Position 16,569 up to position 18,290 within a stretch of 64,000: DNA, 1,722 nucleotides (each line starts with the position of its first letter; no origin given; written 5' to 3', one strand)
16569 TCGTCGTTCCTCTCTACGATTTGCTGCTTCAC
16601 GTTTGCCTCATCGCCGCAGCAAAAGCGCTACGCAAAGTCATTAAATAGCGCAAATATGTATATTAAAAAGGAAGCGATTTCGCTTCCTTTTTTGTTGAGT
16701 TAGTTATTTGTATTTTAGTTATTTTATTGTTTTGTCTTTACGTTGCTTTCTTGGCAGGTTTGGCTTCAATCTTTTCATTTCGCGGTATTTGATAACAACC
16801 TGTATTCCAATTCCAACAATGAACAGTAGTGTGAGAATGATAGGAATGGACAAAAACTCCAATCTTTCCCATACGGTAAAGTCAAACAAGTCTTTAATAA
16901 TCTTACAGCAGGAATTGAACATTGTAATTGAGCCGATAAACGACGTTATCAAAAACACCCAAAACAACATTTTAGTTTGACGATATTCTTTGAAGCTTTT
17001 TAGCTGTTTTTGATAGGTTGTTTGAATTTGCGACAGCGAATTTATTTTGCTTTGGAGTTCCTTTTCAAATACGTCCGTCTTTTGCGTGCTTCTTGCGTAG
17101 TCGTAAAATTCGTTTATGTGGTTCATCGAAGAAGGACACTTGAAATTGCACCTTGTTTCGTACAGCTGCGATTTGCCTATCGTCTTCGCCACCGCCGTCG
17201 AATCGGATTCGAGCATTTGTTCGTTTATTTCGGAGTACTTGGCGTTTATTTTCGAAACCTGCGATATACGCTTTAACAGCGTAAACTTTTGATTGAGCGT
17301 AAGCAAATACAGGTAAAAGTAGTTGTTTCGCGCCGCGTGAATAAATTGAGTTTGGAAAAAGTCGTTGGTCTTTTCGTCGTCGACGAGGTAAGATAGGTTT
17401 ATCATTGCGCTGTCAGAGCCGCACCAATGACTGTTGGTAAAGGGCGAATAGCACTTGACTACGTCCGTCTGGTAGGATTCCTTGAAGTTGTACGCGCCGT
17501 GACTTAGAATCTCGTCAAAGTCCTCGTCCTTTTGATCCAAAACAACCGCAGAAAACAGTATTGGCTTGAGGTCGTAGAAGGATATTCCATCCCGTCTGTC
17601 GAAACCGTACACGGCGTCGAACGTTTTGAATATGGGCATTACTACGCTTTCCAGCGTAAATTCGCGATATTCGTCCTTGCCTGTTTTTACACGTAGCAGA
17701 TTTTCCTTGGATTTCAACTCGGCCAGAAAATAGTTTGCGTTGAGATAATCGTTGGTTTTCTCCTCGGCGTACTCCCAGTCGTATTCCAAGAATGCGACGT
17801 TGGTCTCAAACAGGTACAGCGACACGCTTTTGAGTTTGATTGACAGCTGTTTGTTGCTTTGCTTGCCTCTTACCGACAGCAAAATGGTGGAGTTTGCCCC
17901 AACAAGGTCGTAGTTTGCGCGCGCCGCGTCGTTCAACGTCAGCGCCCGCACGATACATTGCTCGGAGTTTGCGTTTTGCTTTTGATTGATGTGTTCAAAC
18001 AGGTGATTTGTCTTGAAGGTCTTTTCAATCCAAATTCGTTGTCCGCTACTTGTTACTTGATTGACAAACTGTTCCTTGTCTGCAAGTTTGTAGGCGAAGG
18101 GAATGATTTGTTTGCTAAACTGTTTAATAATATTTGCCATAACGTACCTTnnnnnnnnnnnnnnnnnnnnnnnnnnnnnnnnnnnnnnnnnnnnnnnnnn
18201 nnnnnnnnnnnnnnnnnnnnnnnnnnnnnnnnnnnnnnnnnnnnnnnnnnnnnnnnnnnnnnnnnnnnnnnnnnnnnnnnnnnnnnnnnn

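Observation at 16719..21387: Two-gene operon: Zn-ribbon/NACHT-like STAND NTPase with TPR array plus CorA-like two-TM protein, a candidate undescribed defence (abortive-infection) module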

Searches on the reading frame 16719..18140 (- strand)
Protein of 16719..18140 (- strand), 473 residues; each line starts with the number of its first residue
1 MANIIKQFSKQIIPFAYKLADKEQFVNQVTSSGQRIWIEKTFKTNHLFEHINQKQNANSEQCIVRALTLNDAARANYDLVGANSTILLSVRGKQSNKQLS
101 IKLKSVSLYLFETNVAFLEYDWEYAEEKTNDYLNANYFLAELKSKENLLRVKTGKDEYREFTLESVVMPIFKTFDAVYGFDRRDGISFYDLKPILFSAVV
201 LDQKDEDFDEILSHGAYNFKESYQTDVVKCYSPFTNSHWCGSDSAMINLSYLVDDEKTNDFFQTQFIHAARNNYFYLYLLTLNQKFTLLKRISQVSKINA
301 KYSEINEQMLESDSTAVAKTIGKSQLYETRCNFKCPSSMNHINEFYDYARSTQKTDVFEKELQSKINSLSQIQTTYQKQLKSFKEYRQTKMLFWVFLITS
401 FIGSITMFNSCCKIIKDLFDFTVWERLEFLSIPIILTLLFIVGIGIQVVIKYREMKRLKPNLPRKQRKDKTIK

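Call 3: search_protein_families(library=pfam, proteins=[window:16719-18140:-], max_evalue=1)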
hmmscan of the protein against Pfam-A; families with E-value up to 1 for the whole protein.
window:16719-18140:- (473 aa): 1 family
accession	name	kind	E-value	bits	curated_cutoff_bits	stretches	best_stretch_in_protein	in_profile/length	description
PF04018.18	VCA0040-like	-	0.14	12.2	26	1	365-423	25-83/246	Undecaprenyl phosphate translocase-like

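Call 4: search_protein_families(library=padloc, proteins=[window:16719-18140:-], max_evalue=1)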
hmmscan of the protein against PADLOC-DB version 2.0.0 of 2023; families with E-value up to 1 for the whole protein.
window:16719-18140:- (473 aa): 1 family
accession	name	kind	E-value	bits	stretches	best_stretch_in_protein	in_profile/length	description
PDLC01175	CorA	-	1.8e-05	22.5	1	35-175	47-186/245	CorA-like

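Call 5: search_protein_families(library=ncbifam, proteins=[window:16719-18140:-], max_evalue=1)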
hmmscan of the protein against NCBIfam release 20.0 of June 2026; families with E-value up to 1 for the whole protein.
window:16719-18140:- (473 aa): 1 family
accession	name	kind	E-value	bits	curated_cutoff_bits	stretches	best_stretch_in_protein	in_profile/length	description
NF003014.0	PRK03854.1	equivalog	0.022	13.9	338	1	367-441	158-233/386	glucans biosynthesis protein MdoC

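Call 7: find_homologous_proteins(query=window:16719-18140:-)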
Query window:16719-18140:- (473 aa): 17 proteins with E <= 0.001 among 5764 candidates.
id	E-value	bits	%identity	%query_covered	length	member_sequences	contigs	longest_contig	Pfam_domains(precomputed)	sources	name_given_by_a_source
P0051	0.0e+0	1051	100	100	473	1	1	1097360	-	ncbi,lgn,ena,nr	ncbi:MAG: hypothetical protein J1F65_04340 [Clostridiales bacterium]|nr:hypothetical protein [Clostr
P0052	1.4e-233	794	75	99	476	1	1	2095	-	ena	-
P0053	1.7e-227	774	73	99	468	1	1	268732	-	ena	-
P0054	2.0e-227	774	74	97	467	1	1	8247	-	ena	-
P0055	6.8e-226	768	73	97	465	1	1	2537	-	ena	-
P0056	4.5e-225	766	71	99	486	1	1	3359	-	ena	-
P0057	6.9e-186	637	62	96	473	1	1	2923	-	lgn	-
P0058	1.3e-162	560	55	95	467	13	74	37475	-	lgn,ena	-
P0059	4.4e-160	552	54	95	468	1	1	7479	-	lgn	-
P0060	3.4e-158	545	52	97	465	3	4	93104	-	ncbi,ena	-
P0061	1.3e-135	471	47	97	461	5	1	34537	-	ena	-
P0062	9.0e-135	468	48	97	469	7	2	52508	-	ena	-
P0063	3.4e-72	262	33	97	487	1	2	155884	-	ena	-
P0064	1.4e-62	230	33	95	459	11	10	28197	-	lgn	-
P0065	1.8e-61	227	33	96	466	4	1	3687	-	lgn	-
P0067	3.0e-36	144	27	96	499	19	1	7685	-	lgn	-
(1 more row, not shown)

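Call 9: find_encoding_contigs(protein=P0063, flank=8000, max_places=3)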
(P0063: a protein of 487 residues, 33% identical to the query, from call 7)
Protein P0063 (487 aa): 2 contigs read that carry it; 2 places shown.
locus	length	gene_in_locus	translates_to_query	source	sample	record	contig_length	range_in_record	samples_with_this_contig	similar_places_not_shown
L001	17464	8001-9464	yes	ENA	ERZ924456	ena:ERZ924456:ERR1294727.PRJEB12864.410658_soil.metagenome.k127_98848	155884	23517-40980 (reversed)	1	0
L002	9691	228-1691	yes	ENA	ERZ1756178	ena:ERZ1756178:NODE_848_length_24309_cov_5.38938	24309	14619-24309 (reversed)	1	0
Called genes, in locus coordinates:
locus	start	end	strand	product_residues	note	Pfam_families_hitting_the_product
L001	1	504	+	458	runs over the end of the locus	PF02874:ATP-synt_ab_N (weak), PF00006:ATP-synt_ab, PF22919:ATP-synt_VA_C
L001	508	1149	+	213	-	PF01813:ATP-synt_D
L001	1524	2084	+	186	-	-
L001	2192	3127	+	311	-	-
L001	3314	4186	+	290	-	-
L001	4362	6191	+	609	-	PF10110:GPDPase_memb, PF03009:GDPD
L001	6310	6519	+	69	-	PF12844:HTH_19, PF13413:HTH_25 (weak), PF13443:HTH_26 (weak), PF13560:HTH_31, PF01381:HTH_3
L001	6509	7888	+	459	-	-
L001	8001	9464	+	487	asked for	-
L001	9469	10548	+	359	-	PF13643:DUF4145 (weak)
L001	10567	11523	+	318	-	PF05128:DUF697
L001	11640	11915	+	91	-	-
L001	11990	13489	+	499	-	PF16927:HisKA_7TM, PF00990:GGDEF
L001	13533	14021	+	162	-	PF00293:NUDIX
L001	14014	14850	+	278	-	PF01261:AP_endonuc_2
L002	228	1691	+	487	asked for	-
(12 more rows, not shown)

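Call 10: find_encoding_contigs(protein=P0064, flank=8000, max_places=3)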
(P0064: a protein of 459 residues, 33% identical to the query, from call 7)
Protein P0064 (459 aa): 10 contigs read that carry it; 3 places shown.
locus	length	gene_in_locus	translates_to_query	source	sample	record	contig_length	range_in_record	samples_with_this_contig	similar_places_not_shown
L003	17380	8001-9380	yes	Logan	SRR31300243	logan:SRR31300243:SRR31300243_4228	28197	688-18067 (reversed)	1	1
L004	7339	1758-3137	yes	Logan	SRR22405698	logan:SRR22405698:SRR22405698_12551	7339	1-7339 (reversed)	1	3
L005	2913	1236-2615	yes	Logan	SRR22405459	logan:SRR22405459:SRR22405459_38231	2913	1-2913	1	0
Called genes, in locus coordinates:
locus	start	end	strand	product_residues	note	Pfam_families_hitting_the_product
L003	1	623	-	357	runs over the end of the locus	PF01264:Chorismate_synt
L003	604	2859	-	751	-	PF00465:Fe-ADH (weak), PF13685:Fe-ADH_2, PF01761:DHQ_synthase, PF24621:DHQS_C, PF00275:EPSP_synthase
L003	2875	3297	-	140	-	PF01220:DHquinase_II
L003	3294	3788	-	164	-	PF13189:Cytidylate_kin2 (faint), PF13238:AAA_18, PF01202:SKI, PF01712:dNK (weak)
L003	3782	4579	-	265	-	PF08501:Shikimate_dh_N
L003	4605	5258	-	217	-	PF00702:Hydrolase, PF12710:HAD, PF13419:HAD_2, PF13242:Hydrolase_like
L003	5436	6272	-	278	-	-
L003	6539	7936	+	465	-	PF16173:DUF4874, PF16116:DUF4832 (weak)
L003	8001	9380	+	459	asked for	-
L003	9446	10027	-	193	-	PF02699:YajC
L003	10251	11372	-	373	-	PF01702:TGT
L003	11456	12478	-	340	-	PF02547:Queuosine_synth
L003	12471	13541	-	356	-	PF05673:DUF815 (faint), PF01078:Mg_chelatase (faint), PF05496:RuvB_N, PF20720:nSTAND3 (faint), PF00004:AAA, PF07728:AAA_5 (weak), PF17864:AAA_lid_4, PF05491:WHD_RuvB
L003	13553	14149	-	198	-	PF01330:RuvA_N, PF00633:HHH (faint), PF14520:HHH_5, PF07499:RuvA_C (weak)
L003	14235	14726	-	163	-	PF02075:RuvC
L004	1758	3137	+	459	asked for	-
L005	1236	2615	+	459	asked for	-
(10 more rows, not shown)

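Call 11: find_encoding_contigs(protein=P0060, flank=8000, max_places=3)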
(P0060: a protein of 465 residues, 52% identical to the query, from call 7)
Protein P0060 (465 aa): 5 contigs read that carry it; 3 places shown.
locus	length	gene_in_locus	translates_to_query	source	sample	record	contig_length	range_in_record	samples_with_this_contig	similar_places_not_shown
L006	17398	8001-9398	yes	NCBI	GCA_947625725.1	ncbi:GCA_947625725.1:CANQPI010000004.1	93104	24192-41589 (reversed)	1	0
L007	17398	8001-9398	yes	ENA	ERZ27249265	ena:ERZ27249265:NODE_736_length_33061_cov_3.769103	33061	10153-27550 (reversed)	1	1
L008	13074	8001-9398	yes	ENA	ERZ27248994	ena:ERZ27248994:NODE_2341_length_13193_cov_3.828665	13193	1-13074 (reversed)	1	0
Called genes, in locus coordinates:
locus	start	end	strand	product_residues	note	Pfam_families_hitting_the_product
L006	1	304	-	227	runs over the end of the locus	PF04055:Radical_SAM, PF13353:Fer4_12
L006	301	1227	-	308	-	PF04227:Indigoidine_A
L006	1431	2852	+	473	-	PF00224:PK, PF03328:HpcH_HpaI (weak), PF02887:PK_C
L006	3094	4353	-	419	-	PF13173:AAA_14, PF13635:DUF4143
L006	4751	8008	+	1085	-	PF24883:NPHP3_N (weak), PF00515:TPR_1 (faint), PF07719:TPR_2 (faint), PF13181:TPR_8 (faint), PF13374:TPR_10 (faint), PF13424:TPR_12 (weak)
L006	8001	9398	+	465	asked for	-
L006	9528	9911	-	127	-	PF00293:NUDIX, PF14815:NUDIX_4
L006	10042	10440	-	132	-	-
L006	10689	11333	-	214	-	PF13560:HTH_31, PF01381:HTH_3, PF12844:HTH_19 (weak), PF13443:HTH_26 (weak)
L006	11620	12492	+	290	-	PF02645:DegV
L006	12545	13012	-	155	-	-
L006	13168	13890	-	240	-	PF00149:Metallophos, PF12850:Metallophos_2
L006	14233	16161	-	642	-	PF00561:Abhydrolase_1 (weak), PF12146:Hydrolase_4 (weak), PF00326:Peptidase_S9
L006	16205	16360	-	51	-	-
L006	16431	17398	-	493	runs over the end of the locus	PF00370:FGGY_N, PF01869:BcrAD_BadFG (faint), PF02782:FGGY_C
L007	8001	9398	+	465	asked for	-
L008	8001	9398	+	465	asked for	-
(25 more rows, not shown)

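Call 12: find_encoding_contigs(protein=P0062, flank=8000, max_places=3)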
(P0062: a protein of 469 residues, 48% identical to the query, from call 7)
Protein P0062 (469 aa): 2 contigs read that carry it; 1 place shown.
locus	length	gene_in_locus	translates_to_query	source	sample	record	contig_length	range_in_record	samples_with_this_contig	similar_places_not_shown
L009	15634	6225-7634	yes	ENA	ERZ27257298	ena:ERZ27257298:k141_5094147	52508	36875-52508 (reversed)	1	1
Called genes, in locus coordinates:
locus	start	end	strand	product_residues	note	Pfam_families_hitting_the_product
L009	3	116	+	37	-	?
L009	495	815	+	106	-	-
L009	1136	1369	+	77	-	PF01978:TrmB (weak), PF13412:HTH_24, PF08279:HTH_11 (weak)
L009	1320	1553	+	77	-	-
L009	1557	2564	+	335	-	-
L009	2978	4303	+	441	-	PF04326:SLFN_AlbA_2, PF13749:HATPase_c_4, PF08279:HTH_11 (weak)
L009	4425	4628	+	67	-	-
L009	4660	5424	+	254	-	PF00005:ABC_tran, PF13304:AAA_21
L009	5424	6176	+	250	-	PF01061:ABC2_membrane, PF12698:ABC2_membrane_3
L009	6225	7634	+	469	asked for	-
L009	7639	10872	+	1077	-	PF24883:NPHP3_N (faint), PF07719:TPR_2 (faint)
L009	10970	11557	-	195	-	PF01725:Ham1p_like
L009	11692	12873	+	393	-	PF00248:Aldo_ket_red, PF13484:Fer4_16 (faint), PF13746:Fer4_18 (faint), PF00037:Fer4 (faint), PF12838:Fer4_7 (weak), PF13183:Fer4_8 (weak), PF13187:Fer4_9, PF13534:Fer4_17 (weak)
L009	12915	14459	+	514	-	PF00990:GGDEF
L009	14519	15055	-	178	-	PF00156:Pribosyltran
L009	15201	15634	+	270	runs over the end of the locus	PF01513:NAD_kinase, PF20143:NAD_kinase_C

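Call 13: find_encoding_contigs(protein=P0053, flank=10000, max_places=2)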
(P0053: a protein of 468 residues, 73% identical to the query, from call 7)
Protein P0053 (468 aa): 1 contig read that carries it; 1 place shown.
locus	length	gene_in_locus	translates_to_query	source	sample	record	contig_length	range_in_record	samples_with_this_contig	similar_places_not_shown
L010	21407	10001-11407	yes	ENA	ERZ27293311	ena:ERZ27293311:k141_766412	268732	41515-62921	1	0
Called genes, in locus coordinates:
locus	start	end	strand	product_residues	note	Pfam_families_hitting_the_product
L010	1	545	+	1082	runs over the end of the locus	PF21445:ADDB_N, PF12705:PDDEXK_1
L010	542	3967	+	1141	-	PF00270:DEAD (faint), PF00580:UvrD-helicase, PF13245:AAA_19, PF13361:UvrD_C, PF13538:UvrD_C_2 (faint), PF12705:PDDEXK_1 (weak)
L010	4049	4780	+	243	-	-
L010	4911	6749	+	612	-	PF01541:GIY-YIG, PF27096:UvrC_M, PF22920:UvrC_RNaseH, PF08459:UvrC_RNaseH_dom, PF12826:HHH_2 (weak), PF14520:HHH_5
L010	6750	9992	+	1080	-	PF24883:NPHP3_N (weak), PF13428:TPR_14 (faint), PF13424:TPR_12 (faint), PF00515:TPR_1 (faint), PF07719:TPR_2 (faint)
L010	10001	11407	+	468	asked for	-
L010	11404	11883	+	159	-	PF22769:DCD (weak), PF00692:dUTPase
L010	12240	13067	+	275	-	PF01261:AP_endonuc_2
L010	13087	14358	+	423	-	-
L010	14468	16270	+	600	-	PF00528:BPD_transp_1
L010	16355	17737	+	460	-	PF00005:ABC_tran, PF13304:AAA_21 (faint), PF17912:OB_MalK (faint)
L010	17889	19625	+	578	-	PF02837:Glyco_hydro_2_N, PF22666:Glyco_hydro_2_N2, PF00703:Glyco_hydro_2, PF02836:Glyco_hydro_2_C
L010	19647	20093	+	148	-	PF00383:dCMP_cyt_deam_1, PF14437:MafB19-deam, PF14439:Bd3614-deam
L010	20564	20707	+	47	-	PF13370:Fer4_13, PF13459:Fer4_15 (weak)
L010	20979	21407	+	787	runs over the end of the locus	PF03477:ATP-cone, PF13597:NRDD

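Call 17: search_solved_structures(query=A1, max_evalue=10, show_alignments=2)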
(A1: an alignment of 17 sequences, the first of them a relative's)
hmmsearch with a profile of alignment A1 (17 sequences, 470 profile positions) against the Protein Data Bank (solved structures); distinct sequences matched with E-value up to 10: 0.

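Call 28: predict_structure(alignment_id=A1)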
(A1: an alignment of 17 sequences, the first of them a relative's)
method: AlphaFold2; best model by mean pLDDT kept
length: 473 residues; sequences in the alignment: 17
mean_pLDDT: 85.1   pTM: 0.78
mean pLDDT of the five models: 85.1, 84.3, 83.4, 82.7, 80.6
residues with pLDDT >= 90: 194; 70-90: 231; 50-70: 37; < 50: 11
segments of 3 or more residues with pLDDT < 50: 465-473
pLDDT, mean of each block of 10 residues (from residue 1): 91 93 92 92 89 92 95 88 85 64 95 94 86 82 80 84 88 90 63 87 89 78 62 90 90 92 92 95 94 82 70 89 88 89 94 92 91 87 85 85 87 87 83 86 85 77 50 33
secondary structure, 60 per line:
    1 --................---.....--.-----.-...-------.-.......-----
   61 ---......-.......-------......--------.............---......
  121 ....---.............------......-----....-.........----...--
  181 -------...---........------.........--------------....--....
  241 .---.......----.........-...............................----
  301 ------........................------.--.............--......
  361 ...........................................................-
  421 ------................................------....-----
elements in order: E3-18 H22-26 E37-39 H49-55 E64-69 H71-77 E85-90 E99-111 E115-124 H129-140 E147-152 E158-161 H163-171 E176-178 E194-201 H208-216 E231-234 E237-241 E245-251 H256-264 H266-296 H307-330 H340-352 H355-419 H427-458 H465-468

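Call 32: search_protein_representatives(alignment_id=A1)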
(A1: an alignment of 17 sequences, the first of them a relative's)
Query: 17 sequences, 470 profile positions. Proteins with E-value up to 0.001 (for the whole library): 942; up to 1e-10: 464; up to 1e-30: 117. The best 150 are listed.
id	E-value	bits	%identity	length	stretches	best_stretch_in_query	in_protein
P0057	2.2e-210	715.7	-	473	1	1-466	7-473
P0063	2.2e-164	563.9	-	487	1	4-467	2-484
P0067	1.5e-156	538.1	-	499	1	5-467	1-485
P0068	2.8e-125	435.0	-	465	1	4-467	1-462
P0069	8.8e-99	347.7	-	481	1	5-462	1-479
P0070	4.0e-96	338.9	-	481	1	1-463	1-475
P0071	2.1e-94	333.2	-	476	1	3-462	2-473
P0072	9.0e-85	301.5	-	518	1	3-467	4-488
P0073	5.0e-83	295.7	-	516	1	4-447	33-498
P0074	7.9e-80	285.2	-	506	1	1-466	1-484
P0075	1.5e-79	284.3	-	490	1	4-467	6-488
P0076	6.5e-79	282.1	-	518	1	3-464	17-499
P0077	8.0e-78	278.6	-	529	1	2-468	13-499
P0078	1.3e-77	277.8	-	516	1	1-459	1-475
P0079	8.3e-76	271.9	-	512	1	3-447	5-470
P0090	6.2e-66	239.3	-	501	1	3-464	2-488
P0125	8.7e-46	172.9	-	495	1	1-460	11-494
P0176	4.5e-32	127.7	-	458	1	6-440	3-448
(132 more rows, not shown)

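Call 33: fold_search(model_id=the predicted structure, library=pdb)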
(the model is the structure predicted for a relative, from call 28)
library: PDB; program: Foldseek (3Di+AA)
matches with E <= 10: 321; with E <= 0.001: 2
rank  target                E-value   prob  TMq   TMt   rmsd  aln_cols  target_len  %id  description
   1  8tmn_C                7.7e-04  0.96  0.19  0.24  18.4       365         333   11  Cryo-EM structure of magnesium depleted CorA in complex with conformation-specific synthetic antibody C18, State MGD-1 (released 2025-02-12)
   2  5jrw_A                9.4e-04  0.97  0.21  0.26  17.3       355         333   11  Crystal structure of Thermotoga maritima mutant D89R/D253R (released 2017-01-25)
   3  8tmc_C                1.2e-03  0.87  0.16  0.20  18.7       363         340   11  Cryo-EM structure of CorA in complex with conformation-specific synthetic antibody C12 and 20 mM MgCl2, State MG20-2 (released 2025-02-12)
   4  8tmc_B                1.4e-03  0.95  0.20  0.25  17.4       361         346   12  Cryo-EM structure of CorA in complex with conformation-specific synthetic antibody C12 and 20 mM MgCl2, State MG20-2 (released 2025-02-12)
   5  8tmb_B                1.6e-03  0.94  0.19  0.24  17.1       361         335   14  Cryo-EM structure of CorA in complex with conformation-specific synthetic antibody C12 and 20 mM MgCl2, State MG20-1 (released 2025-02-12)
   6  5jrw_D                1.6e-03  0.97  0.21  0.27  17.4       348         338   11  Crystal structure of Thermotoga maritima mutant D89R/D253R (released 2017-01-25)
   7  3jcf_A                1.9e-03  0.96  0.21  0.26  17.6       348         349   10  Cryo-EM structure of the magnesium channel CorA in the closed symmetric magnesium-bound state (released 2016-02-17)
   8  8tmd_B                2.0e-03  0.94  0.20  0.25  16.6       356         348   12  Cryo-EM structure of CorA in complex with conformation-specific synthetic antibody C18 and 100 uM MgCl2, State MG0.1-1 (released 2025-02-12)
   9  8tmc_E                2.3e-03  0.94  0.18  0.23  17.7       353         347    8  Cryo-EM structure of CorA in complex with conformation-specific synthetic antibody C12 and 20 mM MgCl2, State MG20-2 (released 2025-02-12)
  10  8tmc_D                2.3e-03  0.87  0.17  0.21  18.2       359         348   10  Cryo-EM structure of CorA in complex with conformation-specific synthetic antibody C12 and 20 mM MgCl2, State MG20-2 (released 2025-02-12)
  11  8tmd_A                2.9e-03  0.90  0.20  0.25  18.4       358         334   12  Cryo-EM structure of CorA in complex with conformation-specific synthetic antibody C18 and 100 uM MgCl2, State MG0.1-1 (released 2025-02-12)
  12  8tmc_A                3.0e-03  0.84  0.16  0.21  18.3       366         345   11  Cryo-EM structure of CorA in complex with conformation-specific synthetic antibody C12 and 20 mM MgCl2, State MG20-2 (released 2025-02-12)
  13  3jch_C                3.2e-03  0.82  0.18  0.23  18.3       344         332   11  Cryo-EM structure of the magnesium channel CorA in the magnesium-free, asymmetric open state II (released 2016-02-17)
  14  8tme_E                3.2e-03  0.80  0.16  0.21  17.9       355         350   13  Cryo-EM structure of CorA in complex with conformation-specific synthetic antibody C18 and 100 uM MgCl2, State MG0.1-1 (released 2025-02-12)
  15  8tmb_C                3.3e-03  0.80  0.16  0.20  18.4       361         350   12  Cryo-EM structure of CorA in complex with conformation-specific synthetic antibody C12 and 20 mM MgCl2, State MG20-1 (released 2025-02-12)
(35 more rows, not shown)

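Call 35: search_protein_families(library=padloc, alignment_id=A4, max_evalue=0.01)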
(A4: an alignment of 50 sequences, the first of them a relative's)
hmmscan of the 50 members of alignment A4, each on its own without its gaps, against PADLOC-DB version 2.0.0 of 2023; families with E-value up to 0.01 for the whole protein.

A. member 1, P0051 (473 aa): 1 family
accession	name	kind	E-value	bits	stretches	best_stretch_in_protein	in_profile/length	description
PDLC01175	CorA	-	1.8e-05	22.5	1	35-175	47-186/245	CorA-like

B. families by the number of members that match (of 50 scanned): 8 families
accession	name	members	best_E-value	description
PDLC01043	CorA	37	2.1e-22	CorA-like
PDLC01174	CorA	26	3.6e-16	CorA-like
PDLC01175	CorA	10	3e-06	CorA-like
PDLC01178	CorA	2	0.00023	CorA-like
PDLC01390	Cas5a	1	0.0019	CAS-I-A; effector_G5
PDLC01475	Csx22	1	0.0043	CAS-III-A; effector_UNK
PDLC02365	PycTM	1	0.0059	-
PDLC01402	Cas4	1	0.0066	"CAS-I,CAS-II,CAS-III,CAS-IV,CAS-V,CAS-VI; acquisition_associated"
